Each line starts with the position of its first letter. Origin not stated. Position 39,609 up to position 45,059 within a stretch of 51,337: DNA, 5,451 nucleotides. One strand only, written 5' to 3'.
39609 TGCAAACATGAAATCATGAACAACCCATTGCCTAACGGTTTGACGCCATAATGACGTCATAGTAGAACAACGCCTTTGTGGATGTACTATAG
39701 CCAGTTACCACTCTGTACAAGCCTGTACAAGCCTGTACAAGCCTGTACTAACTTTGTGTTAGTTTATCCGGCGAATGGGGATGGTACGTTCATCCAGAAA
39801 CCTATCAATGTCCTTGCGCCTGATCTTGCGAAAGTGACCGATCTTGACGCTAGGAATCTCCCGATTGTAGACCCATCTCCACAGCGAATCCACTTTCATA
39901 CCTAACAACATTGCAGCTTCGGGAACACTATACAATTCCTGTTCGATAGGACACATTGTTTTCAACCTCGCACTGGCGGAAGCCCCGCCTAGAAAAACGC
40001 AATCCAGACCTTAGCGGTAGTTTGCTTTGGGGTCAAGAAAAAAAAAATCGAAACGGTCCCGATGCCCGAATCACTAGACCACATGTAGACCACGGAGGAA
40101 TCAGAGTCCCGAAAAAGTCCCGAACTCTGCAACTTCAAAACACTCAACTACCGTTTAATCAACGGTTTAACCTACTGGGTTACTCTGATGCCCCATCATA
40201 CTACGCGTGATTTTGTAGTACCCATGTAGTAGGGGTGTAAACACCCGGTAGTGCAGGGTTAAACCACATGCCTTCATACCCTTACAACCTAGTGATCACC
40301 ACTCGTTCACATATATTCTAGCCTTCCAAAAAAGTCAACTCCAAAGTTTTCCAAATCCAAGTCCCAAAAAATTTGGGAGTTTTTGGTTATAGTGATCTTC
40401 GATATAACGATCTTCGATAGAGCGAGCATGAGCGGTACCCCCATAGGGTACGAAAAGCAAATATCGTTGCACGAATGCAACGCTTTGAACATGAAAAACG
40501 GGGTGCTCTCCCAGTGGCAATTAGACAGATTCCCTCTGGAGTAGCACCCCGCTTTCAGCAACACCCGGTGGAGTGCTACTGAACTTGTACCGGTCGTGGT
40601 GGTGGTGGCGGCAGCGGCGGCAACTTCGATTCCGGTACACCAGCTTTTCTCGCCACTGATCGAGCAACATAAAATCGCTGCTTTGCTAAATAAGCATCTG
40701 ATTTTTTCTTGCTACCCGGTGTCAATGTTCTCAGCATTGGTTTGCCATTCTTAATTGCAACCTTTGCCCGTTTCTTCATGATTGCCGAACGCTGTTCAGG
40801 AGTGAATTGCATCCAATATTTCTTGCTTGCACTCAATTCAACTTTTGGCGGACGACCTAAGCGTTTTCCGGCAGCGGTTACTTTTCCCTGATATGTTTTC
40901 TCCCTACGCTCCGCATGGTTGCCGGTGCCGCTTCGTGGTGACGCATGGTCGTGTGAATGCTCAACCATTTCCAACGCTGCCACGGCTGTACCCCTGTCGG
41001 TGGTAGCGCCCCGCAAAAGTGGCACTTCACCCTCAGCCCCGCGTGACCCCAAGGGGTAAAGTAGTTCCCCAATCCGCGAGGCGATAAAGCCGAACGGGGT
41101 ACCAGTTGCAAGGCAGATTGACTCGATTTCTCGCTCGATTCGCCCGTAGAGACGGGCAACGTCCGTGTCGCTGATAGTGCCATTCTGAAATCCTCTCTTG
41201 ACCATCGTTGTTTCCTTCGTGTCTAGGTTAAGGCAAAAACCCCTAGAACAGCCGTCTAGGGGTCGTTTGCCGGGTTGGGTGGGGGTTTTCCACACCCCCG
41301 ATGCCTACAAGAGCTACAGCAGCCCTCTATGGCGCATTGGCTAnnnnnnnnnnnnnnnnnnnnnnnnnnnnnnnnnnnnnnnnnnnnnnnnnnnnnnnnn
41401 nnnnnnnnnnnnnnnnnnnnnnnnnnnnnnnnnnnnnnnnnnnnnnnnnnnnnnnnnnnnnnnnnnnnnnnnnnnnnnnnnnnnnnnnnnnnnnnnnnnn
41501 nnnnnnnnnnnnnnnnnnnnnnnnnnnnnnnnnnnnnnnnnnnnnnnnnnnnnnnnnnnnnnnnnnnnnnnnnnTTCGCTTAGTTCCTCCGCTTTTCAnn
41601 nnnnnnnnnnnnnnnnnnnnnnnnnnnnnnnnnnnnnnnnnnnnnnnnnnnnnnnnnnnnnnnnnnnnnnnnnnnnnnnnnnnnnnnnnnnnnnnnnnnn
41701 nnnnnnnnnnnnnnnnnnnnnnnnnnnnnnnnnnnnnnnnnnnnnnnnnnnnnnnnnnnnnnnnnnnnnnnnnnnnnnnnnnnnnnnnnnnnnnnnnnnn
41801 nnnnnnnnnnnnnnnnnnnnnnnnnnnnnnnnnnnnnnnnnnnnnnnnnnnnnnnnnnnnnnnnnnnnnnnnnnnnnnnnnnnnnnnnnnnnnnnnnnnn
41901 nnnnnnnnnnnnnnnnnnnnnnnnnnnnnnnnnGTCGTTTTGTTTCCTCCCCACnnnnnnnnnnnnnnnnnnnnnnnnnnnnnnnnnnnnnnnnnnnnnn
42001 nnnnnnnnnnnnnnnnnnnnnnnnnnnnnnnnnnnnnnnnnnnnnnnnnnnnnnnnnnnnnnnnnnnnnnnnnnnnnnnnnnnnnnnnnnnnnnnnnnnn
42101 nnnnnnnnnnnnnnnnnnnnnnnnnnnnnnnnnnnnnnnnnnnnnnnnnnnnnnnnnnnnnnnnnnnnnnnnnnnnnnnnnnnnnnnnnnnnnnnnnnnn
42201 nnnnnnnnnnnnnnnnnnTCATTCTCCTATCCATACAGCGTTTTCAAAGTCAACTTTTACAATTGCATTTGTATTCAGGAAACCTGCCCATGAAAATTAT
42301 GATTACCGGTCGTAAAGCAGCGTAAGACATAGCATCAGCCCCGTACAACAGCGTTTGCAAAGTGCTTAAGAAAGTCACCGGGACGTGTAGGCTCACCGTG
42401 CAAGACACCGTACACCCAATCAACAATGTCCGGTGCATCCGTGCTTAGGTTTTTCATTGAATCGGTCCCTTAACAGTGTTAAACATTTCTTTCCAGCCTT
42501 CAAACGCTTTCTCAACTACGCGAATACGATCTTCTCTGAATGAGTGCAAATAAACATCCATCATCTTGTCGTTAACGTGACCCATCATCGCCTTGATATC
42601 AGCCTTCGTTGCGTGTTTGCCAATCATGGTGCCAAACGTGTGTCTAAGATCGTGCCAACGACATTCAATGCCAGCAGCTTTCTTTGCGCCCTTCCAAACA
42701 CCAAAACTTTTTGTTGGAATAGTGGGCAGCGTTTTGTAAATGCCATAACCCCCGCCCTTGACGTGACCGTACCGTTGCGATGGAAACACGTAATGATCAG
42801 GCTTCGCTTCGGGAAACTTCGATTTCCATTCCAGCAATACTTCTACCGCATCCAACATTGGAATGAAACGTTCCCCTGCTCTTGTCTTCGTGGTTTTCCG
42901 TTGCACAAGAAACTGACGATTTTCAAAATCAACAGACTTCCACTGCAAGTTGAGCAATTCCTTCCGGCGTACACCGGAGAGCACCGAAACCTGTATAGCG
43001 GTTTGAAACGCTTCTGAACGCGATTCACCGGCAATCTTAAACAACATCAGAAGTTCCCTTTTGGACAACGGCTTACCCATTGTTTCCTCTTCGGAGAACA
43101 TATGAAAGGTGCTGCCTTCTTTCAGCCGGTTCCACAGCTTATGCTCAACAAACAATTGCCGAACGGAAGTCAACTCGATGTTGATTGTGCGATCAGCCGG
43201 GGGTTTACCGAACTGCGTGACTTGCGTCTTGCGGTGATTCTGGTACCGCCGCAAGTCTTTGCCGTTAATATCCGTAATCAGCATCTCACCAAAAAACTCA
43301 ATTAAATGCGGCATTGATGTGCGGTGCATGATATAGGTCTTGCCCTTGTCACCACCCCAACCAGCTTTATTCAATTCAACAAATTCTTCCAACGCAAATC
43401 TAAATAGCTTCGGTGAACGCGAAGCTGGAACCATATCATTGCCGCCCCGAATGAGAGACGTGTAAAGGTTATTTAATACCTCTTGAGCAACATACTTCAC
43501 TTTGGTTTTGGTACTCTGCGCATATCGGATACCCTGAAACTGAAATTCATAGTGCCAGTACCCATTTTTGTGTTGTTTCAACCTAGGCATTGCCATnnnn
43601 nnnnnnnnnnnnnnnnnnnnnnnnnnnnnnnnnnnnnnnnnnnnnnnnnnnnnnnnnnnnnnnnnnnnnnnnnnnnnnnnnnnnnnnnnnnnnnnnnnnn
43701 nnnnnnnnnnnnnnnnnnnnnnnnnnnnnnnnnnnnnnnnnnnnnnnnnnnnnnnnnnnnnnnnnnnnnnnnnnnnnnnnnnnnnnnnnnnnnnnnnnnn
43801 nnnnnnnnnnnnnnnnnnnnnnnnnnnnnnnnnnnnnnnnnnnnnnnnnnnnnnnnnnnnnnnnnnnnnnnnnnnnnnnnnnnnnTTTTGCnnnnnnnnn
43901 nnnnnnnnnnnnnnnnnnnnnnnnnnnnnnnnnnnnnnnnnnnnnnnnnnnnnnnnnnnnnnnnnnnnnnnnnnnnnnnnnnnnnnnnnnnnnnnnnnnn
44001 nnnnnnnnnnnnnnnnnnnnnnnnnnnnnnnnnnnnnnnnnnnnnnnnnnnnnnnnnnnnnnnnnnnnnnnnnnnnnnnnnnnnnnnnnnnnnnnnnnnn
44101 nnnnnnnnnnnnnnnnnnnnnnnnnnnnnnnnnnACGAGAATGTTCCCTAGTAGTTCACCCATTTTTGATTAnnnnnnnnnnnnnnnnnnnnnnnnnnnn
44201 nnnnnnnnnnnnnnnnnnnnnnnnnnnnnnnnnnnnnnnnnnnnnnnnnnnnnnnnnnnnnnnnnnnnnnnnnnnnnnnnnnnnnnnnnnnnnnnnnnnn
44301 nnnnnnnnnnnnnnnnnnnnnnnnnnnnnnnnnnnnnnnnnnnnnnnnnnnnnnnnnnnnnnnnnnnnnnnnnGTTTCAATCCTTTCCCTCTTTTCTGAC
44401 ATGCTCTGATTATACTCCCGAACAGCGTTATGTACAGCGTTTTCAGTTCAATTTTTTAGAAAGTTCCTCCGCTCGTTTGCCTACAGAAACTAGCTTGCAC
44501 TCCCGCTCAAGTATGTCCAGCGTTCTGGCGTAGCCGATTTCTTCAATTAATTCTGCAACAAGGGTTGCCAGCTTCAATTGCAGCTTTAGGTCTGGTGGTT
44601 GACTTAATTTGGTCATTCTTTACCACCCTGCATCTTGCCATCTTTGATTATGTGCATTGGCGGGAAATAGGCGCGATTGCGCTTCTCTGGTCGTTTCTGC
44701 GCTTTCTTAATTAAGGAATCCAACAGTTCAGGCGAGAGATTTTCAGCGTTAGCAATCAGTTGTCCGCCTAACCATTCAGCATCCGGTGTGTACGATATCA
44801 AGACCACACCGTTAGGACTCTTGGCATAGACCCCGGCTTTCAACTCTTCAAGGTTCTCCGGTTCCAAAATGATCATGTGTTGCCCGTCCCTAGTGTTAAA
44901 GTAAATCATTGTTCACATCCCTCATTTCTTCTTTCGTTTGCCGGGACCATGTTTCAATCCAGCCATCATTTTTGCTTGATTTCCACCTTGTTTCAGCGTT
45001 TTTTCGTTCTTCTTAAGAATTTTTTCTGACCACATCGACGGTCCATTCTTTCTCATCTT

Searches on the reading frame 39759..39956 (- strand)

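Call 94: search_protein_families(library=pfam, proteins=[window:39759-39956:-], max_evalue=0.05)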
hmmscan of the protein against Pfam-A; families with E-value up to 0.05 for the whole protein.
window:39759-39956:- (65 aa): 1 family
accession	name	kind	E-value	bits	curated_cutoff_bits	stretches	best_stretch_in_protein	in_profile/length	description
PF12728.13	HTH_17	-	7.2e-13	49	27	1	8-57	1-50/51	Helix-turn-helix domain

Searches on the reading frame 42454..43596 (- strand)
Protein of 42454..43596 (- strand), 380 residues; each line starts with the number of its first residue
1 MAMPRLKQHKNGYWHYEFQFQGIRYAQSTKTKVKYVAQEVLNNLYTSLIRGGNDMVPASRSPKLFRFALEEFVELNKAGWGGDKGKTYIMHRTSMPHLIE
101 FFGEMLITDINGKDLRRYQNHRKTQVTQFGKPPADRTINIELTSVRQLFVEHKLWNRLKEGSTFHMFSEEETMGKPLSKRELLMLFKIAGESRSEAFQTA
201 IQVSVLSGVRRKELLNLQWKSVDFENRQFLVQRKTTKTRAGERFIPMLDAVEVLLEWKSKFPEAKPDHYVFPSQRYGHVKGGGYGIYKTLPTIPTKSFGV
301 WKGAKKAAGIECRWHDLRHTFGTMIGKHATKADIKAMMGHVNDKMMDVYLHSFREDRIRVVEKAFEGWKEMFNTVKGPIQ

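Call 12: search_protein_families(library=pfam, proteins=[window:42454-43596:-], max_evalue=0.01)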
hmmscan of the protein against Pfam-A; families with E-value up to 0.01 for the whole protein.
window:42454-43596:- (380 aa): 1 family
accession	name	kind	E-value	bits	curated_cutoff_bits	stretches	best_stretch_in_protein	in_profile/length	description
PF00589.27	Phage_integrase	-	5.5e-22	78.8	27.1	1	179-353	5-169/172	Phage integrase family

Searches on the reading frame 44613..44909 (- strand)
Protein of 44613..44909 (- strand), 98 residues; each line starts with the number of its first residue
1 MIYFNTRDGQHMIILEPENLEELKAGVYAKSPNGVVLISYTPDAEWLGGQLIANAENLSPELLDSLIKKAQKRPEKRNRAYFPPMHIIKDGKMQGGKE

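Call 12: search_protein_families(library=pfam, proteins=[window:44613-44909:-], max_evalue=0.01)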
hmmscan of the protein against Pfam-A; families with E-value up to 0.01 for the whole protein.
window:44613-44909:- (98 aa): 0 families

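Call 39: search_protein_families(library=phrogs, proteins=[window:44613-44909:-], max_evalue=0.01)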
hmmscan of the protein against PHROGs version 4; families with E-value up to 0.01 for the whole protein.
window:44613-44909:- (98 aa): 0 families

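Call 94: search_protein_families(library=pfam, proteins=[window:44613-44876:-], max_evalue=0.05)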
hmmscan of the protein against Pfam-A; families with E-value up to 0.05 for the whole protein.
window:44613-44876:- (87 aa): 1 family
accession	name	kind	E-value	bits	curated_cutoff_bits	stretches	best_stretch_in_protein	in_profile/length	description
PF20306.3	Sp-DndD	-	0.024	15.2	27.2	1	41-68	9-36/51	Small protein found in certain Dnd DNA modification systems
